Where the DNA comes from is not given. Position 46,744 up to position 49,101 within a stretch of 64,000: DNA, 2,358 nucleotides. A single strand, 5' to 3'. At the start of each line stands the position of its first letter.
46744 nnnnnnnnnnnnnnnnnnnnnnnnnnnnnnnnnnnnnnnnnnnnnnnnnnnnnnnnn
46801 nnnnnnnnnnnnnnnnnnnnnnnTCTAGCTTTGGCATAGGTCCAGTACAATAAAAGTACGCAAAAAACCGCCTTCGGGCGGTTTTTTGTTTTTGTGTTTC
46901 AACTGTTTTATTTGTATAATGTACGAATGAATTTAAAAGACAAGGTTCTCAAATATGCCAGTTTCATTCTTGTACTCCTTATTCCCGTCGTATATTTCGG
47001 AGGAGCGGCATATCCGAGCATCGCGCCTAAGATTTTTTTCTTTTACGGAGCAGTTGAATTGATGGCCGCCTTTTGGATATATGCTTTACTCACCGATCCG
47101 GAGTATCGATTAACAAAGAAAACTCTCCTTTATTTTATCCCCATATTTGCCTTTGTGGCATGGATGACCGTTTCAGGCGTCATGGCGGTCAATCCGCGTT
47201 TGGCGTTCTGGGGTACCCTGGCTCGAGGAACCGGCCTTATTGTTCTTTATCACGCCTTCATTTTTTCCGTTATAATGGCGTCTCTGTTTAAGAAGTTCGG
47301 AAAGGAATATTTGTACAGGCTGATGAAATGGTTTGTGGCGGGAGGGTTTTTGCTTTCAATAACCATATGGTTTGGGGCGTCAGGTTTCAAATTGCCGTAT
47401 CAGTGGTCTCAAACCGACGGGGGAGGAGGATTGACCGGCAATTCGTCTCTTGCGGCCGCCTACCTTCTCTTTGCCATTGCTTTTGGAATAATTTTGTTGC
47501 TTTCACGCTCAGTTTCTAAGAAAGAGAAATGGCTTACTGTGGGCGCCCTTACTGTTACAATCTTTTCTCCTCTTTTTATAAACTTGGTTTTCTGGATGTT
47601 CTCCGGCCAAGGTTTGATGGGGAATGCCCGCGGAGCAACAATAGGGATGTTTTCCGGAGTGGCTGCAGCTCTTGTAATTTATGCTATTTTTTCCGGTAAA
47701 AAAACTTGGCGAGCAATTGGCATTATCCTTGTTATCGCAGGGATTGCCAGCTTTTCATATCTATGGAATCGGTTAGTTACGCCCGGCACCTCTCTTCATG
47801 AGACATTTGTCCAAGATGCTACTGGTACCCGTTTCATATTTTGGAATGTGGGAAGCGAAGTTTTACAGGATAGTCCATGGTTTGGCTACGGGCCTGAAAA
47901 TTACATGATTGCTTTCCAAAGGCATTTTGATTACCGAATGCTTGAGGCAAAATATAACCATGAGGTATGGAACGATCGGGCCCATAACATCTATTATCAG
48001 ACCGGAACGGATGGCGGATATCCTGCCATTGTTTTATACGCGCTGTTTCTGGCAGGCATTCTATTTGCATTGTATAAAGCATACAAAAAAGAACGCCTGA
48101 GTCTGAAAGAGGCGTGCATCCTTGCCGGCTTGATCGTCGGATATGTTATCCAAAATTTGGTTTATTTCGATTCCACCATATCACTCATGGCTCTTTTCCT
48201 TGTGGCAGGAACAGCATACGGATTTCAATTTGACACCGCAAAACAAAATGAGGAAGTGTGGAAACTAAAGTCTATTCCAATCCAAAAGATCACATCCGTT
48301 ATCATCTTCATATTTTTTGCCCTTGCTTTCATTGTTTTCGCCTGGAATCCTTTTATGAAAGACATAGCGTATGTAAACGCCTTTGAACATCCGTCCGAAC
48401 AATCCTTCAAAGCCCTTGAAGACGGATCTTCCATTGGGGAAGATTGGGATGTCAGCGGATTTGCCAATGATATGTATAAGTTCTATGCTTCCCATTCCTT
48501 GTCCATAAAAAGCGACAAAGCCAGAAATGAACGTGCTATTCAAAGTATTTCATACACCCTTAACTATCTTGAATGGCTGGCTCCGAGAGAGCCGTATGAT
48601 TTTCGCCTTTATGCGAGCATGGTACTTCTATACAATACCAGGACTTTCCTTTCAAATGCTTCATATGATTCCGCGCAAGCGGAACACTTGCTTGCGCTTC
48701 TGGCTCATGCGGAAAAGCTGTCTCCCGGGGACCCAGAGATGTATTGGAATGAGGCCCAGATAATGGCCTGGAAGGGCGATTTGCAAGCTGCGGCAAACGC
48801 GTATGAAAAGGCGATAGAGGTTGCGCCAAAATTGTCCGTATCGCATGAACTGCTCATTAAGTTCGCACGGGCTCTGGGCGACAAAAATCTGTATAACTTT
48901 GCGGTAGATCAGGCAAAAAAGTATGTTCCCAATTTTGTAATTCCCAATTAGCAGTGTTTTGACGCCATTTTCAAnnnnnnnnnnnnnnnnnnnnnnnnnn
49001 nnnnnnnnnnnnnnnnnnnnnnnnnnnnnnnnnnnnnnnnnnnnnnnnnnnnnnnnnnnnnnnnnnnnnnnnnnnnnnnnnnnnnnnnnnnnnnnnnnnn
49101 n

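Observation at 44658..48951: Candidate S-layer protein O-glycosylation module: Thr/Ser-rich PG-anchored surface protein adjacent to a Wzy_C+TPR membrane protein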

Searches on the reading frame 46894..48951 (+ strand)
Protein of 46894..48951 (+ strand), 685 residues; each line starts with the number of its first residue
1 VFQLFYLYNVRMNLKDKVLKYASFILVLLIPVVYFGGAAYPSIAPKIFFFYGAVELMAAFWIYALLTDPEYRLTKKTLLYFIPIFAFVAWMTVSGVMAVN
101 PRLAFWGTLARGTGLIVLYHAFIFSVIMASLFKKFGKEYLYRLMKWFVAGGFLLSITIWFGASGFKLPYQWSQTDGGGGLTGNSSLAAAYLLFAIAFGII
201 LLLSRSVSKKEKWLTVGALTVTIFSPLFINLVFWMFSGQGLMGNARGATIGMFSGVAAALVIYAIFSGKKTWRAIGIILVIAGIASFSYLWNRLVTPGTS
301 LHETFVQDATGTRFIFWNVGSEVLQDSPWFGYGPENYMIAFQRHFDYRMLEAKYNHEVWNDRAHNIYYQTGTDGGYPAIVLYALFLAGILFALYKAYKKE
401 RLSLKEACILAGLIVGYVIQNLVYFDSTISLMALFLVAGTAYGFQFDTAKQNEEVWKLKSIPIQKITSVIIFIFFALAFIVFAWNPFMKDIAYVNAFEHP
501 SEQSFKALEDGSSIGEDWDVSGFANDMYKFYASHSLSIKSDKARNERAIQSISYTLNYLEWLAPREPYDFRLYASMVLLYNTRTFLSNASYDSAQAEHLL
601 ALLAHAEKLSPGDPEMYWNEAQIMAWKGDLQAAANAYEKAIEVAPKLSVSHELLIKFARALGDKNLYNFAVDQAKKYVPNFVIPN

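Call 3: search_protein_families(library=pfam, proteins=[window:46894-48951:+], max_evalue=0.01)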
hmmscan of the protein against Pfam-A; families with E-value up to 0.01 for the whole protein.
window:46894-48951:+ (685 aa): 2 families
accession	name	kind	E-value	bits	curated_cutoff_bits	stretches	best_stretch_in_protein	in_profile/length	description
PF04932.20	Wzy_C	-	5e-15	56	31.7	1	233-382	3-148/149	O-Antigen ligase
PF07719.23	TPR_2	-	0.00061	20.2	27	1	615-646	2-33/34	Tetratricopeptide repeat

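Call 4: search_protein_families(library=ncbifam, proteins=[window:46894-48951:+], max_evalue=0.1)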
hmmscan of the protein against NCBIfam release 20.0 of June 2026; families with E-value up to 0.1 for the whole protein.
window:46894-48951:+ (685 aa): 4 families
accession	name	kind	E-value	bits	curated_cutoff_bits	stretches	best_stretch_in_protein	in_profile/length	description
TIGR02917.1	PEP_TPR_lipo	equivalog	0.0075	14.2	312.2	1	592-655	443-506/899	XrtA/PEP-CTERM system TPR-repeat protein PrsT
TIGR02521.1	type_IV_pilW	equivalog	0.0079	15.8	154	1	592-668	147-223/234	type IV pilus biogenesis/stability protein PilW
TIGR03482.1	DMSO_red_II_cha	subfamily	0.022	14.8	152.3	1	492-566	59-129/197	DMSO reductase family type II enzyme chaperone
TIGR00990.1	3a0801s09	subfamily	0.087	11.4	757.25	0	603-651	388-436/615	mitochondrial import receptor subunit TOM70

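Call 14: find_homologous_proteins(query=window:46927-48951:+)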
Query window:46927-48951:+ (674 aa): 116 proteins with E <= 0.001 among 8000 candidates.
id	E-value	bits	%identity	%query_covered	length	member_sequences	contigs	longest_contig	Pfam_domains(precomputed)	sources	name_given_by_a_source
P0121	0.0e+0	1515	100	100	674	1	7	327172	PF04932.21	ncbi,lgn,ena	-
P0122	1.7e-276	937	60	100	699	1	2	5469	PF04932.21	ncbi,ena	-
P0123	9.0e-271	918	58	99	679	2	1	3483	PF13414.13,PF04932.21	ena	-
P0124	1.3e-209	716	48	99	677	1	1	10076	PF04932.21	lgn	-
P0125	1.9e-199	682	45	100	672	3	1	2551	PF04932.21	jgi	jgi:O-antigen ligase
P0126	8.5e-198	677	47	99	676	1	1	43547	PF04932.21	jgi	-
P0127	9.6e-189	647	44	100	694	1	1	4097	PF04932.21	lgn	-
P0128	2.3e-188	646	44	99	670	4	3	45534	PF04932.21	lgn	-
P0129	5.3e-188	645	45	99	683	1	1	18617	PF13414.13,PF04932.21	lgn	-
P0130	4.4e-187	642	44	99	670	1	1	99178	PF04932.21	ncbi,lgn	ncbi:MAG: O-antigen ligase family protein [Patescibacteria group bacterium]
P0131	4.6e-187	642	44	99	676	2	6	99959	PF04932.21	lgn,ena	-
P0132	5.0e-187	641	46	99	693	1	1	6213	PF04932.21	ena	-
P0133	7.8e-187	641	45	100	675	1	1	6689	PF04932.21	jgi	jgi:O-antigen ligase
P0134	9.2e-185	634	45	99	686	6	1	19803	PF04932.21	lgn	-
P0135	3.2e-184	632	45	100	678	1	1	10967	PF04932.21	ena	-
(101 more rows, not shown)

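Call 19: find_related_loci(query=A2, collection=genome_contigs, flank=10000)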
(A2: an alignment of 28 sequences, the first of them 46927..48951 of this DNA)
Query A2 (674 aa) in genome_contigs; peptide patterns used: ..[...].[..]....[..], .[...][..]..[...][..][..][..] (x = any residue, [..] = any of these).
600 stretches matched a pattern (row limit reached: there are more); 568 encode a relative of the query (tblastn E <= 1e-3); the best 80 are kept; 80 distinct loci.
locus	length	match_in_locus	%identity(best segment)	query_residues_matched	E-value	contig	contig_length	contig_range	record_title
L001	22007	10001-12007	41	4-670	1e-173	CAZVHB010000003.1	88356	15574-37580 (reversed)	MAG TPA_asm: uncultured Candidatus Saccharibacteria bacterium isolate SRP285395_co1_13 genome assembly, contig: NODE_255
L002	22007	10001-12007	41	4-670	1e-173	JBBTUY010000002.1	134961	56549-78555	MAG: Patescibacteria group bacterium isolate H41-bin010_1 H41_bin010_1_000000000002, whole genome shotgun sequence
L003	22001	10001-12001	43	5-674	6e-173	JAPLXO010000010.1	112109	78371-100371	MAG: Candidatus Nomurabacteria bacterium isolate LacPavin_0818_WC45_MAG_33_25 LacPavin_0818_WC45_scaffold_163443, whole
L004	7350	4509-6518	39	2-670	1e-169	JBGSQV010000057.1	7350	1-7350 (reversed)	MAG: Candidatus Paceibacteria bacterium isolate JTS-AC341 k141_3854148, whole genome shotgun sequence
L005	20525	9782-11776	44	5-671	3e-168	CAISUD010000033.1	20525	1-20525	uncultured bacterium isolate AlinenLipids_bin-8925 genome assembly, contig: bin-8925:33/64, whole genome shotgun sequenc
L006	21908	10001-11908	42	2-636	3e-167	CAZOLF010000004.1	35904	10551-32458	MAG TPA_asm: uncultured Candidatus Saccharibacteria bacterium isolate SRP219642_co7_584 genome assembly, contig: NODE_15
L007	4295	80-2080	40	5-672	2e-170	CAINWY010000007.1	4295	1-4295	uncultured bacterium isolate Umea_bin-03904 genome assembly, contig: bin-03904:007/125, whole genome shotgun sequence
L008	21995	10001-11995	40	3-672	7e-160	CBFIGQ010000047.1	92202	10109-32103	MAG: Minisyncoccia bacterium isolate Co_bin_773_orig genome assembly, contig: Co_bin_773_orig_Co_c_000003992435, whole g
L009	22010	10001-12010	40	2-670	5e-154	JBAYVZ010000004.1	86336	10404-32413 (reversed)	MAG: Candidatus Paceibacterota bacterium isolate SO_2016_LW3_71 scaffold00403_LW162_2016, whole genome shotgun sequence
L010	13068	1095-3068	38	5-670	3e-153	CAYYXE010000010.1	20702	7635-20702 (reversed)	MAG TPA_asm: uncultured Candidatus Saccharibacteria bacterium isolate SRP133034_co1_65 genome assembly, contig: NODE_242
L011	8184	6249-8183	39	1-642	1e-149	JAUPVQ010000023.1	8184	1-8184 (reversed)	MAG: Patescibacteria group bacterium isolate erpe_2018_sw_30hr_WHONDRS-SW48-000095_B_bin.94 scaffold_422393, whole genom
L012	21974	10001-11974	37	5-672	1e-147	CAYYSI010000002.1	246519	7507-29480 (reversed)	MAG TPA_asm: uncultured Candidatus Saccharibacteria bacterium isolate SRP296810_co1_396 genome assembly, contig: NODE_35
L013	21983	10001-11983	37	5-672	5e-147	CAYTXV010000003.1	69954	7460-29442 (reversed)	MAG TPA_asm: uncultured Candidatus Saccharibacteria bacterium isolate SRP296810_co1_172 genome assembly, contig: NODE_30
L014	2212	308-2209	39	16-648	3e-156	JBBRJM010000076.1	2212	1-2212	MAG: Candidatus Paceibacteria bacterium isolate Co_metawrap_2869 Cmw_2869_k141_21464966_length_2212_cov_6.9884, whole ge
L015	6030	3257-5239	37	2-672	3e-142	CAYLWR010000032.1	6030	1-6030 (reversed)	MAG TPA_asm: uncultured Candidatus Saccharibacteria bacterium isolate SRP135725_co2_473 genome assembly, contig: k141_54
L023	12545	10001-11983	26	14-668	6e-58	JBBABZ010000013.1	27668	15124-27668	MAG: Candidatus Paceibacterota bacterium isolate SO_2017_LW1_35 NODE_1244_length_27668_cov_2.937003_LW64-88_2017, whole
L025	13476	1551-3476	26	6-669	1e-56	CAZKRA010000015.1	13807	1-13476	MAG TPA_asm: uncultured Candidatus Saccharibacteria bacterium isolate binchicken_co218_408 genome assembly, contig: NODE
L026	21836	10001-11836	26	27-669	1e-56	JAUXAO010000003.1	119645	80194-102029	MAG: bacterium isolate CSMAG_2764 CSMAG_2764_k141_376087_length_119645_cov_38.9440, whole genome shotgun sequence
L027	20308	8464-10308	26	15-668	5e-55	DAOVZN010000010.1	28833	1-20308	MAG TPA_asm: bacterium isolate CSMAG_1810 CSMAG_1810_k141_944558_length_28833_cov_12.0028, whole genome shotgun sequence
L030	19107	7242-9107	24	15-669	4e-51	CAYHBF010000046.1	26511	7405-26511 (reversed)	MAG TPA_asm: uncultured Candidatus Saccharibacteria bacterium isolate ERP119294_co2_146 genome assembly, contig: k141_22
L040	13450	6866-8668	24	15-629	1e-43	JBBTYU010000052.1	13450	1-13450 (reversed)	MAG: Patescibacteria group bacterium isolate H32-bin107_1 H32_bin107_1_000000000052, whole genome shotgun sequence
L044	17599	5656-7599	26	2-660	2e-42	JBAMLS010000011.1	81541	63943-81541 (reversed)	MAG: Candidatus Paceibacterales bacterium isolate MAG11 ExploCarb_3808S_S2_69_length_81541_cov_5, whole genome shotgun s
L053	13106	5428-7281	24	1-640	1e-39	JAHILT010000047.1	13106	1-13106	MAG: Patescibacteria group bacterium isolate KR13_N2.mb.37 KR13_N2.mb.37_k141_249348, whole genome shotgun sequence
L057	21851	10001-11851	24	2-635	2e-38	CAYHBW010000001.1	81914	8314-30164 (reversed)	MAG TPA_asm: uncultured Candidatus Saccharibacteria bacterium isolate ERP119705_co11_432 genome assembly, contig: NODE_1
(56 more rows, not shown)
